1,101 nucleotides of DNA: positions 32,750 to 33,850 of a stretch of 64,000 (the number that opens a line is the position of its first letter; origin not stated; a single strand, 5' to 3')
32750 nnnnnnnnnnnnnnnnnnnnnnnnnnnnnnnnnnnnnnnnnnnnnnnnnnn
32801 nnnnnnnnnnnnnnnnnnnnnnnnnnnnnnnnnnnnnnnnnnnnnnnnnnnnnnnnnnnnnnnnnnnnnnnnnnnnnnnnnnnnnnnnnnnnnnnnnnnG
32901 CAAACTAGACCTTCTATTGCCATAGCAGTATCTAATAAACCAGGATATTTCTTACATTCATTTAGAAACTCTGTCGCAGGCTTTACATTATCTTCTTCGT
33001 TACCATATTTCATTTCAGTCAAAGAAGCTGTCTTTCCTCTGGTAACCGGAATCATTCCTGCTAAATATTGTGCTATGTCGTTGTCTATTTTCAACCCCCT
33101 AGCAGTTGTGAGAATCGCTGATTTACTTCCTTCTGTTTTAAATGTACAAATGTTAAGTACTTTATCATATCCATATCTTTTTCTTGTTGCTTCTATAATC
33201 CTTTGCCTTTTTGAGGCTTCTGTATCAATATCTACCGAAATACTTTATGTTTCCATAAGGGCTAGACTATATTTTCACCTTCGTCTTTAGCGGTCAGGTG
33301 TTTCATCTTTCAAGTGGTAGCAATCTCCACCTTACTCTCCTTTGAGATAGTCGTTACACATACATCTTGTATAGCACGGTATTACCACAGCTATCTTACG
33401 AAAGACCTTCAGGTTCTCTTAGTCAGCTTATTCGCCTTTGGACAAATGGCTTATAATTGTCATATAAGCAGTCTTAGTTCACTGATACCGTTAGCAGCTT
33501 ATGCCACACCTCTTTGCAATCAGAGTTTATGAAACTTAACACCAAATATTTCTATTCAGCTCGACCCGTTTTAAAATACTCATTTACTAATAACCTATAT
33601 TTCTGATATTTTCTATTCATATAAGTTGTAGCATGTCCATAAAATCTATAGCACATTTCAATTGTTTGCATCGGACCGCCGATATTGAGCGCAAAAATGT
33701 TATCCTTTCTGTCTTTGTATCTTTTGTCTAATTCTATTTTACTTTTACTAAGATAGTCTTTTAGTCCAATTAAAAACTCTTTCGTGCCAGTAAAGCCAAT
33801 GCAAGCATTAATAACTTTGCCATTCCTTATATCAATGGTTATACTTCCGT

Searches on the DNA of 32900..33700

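Call 74: search_rna_families(source=window, start=32900, end=33700, threshold=evalue, max_evalue=1)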
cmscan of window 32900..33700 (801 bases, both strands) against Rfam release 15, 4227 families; matches with E-value up to 1: 1.
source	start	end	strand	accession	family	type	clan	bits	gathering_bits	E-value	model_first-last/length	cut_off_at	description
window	33243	33494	-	RF00028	Intron_gpI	Intron;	-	29.5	50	1.7e-05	1-253/253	no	Group I catalytic intron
